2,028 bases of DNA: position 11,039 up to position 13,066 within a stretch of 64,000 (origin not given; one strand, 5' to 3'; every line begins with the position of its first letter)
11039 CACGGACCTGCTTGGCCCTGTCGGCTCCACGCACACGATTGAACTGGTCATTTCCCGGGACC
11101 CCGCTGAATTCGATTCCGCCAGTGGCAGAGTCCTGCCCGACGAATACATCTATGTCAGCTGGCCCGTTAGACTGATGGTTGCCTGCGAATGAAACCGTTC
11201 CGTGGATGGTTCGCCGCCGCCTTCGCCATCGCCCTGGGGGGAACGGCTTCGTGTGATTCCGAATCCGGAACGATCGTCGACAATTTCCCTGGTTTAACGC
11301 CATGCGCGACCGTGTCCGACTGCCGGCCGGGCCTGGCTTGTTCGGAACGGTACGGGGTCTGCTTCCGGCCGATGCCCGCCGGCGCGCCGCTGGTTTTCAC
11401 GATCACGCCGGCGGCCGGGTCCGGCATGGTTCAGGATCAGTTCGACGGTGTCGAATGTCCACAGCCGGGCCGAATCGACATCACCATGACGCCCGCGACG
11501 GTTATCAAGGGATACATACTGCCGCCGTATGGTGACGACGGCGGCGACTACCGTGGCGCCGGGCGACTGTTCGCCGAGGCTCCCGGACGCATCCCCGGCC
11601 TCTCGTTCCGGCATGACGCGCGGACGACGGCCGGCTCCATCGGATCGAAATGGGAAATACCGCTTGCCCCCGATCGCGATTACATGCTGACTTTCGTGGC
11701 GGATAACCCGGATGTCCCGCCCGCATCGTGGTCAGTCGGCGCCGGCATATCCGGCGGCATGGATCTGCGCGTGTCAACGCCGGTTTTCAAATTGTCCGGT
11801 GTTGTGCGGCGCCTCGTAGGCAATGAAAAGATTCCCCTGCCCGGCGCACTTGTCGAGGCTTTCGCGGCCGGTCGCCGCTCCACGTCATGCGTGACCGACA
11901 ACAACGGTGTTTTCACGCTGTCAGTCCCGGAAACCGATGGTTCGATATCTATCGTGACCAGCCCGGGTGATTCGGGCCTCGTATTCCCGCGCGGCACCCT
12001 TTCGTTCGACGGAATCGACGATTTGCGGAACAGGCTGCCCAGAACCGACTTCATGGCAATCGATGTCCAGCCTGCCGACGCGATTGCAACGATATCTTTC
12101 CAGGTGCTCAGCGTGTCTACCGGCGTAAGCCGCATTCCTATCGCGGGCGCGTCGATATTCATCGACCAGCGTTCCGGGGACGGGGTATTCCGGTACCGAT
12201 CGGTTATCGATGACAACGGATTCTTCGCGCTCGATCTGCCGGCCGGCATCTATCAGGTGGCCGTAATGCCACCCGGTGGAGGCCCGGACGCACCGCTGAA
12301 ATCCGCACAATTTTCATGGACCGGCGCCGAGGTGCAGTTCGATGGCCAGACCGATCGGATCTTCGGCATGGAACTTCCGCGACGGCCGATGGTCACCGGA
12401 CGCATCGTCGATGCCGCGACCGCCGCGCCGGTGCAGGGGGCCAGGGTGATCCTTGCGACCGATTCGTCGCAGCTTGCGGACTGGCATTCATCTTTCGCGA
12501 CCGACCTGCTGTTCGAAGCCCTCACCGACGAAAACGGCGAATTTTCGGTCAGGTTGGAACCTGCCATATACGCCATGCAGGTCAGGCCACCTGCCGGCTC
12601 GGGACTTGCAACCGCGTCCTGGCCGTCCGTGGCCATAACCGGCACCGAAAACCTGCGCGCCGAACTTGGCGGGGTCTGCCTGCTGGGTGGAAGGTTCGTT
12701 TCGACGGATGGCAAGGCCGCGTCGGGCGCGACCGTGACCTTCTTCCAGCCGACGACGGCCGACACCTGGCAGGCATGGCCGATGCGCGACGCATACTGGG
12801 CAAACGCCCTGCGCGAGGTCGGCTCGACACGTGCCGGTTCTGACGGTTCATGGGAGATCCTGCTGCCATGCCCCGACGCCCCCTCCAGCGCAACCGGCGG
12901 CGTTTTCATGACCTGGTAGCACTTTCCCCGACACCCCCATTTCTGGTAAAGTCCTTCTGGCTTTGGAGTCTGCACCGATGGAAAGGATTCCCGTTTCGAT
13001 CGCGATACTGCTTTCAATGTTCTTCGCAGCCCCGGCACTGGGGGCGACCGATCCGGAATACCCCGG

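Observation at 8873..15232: Tightly coupled surface-protein operon downstream of an FHA/sigma-54 activator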

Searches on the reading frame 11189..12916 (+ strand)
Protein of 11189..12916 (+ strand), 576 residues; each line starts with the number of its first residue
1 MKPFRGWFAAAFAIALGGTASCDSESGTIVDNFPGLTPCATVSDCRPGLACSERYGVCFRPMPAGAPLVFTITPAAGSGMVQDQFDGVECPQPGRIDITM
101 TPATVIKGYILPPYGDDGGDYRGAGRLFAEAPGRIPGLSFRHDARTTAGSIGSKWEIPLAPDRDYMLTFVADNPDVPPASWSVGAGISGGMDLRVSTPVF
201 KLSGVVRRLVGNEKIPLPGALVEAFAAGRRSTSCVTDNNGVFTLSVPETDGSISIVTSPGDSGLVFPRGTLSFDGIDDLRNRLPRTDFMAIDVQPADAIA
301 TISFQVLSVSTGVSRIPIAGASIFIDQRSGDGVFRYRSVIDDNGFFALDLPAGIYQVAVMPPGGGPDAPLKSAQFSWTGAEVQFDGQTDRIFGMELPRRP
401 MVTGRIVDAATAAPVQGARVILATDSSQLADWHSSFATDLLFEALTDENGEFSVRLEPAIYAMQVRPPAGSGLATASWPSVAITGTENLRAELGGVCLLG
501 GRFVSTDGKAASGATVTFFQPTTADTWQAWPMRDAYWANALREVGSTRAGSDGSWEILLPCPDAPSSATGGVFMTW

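Call 9: search_protein_families(library=pfam, proteins=[window:11189-12916:+], max_evalue=0.01)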
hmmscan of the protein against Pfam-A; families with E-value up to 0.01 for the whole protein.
window:11189-12916:+ (576 aa): 3 families
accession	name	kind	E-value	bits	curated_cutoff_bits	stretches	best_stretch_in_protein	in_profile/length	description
PF13620.12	CarboxypepD_reg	-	1.3e-20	73.9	32.3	3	402-479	2-65/82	Carboxypeptidase regulatory-like domain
PF13715.12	CarbopepD_reg_2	-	6.7e-07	29.7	32.2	0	212-249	9-44/88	CarboxypepD_reg-like domain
PF00775.27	Dioxygenase_C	-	0.00025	21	27.3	0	398-477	28-112/182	Dioxygenase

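Call 10: search_protein_families(library=ncbifam, proteins=[window:11189-12916:+], max_evalue=0.01)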
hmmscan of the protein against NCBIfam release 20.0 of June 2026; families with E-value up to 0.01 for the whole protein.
window:11189-12916:+ (576 aa): 1 family
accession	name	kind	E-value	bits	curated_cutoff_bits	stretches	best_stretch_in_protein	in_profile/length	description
NF058648.1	ECF_sub_HI1622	equivalog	0.0036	17.3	100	0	219-258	41-81/180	NikL family nickel/cobalt ECF transporter subunit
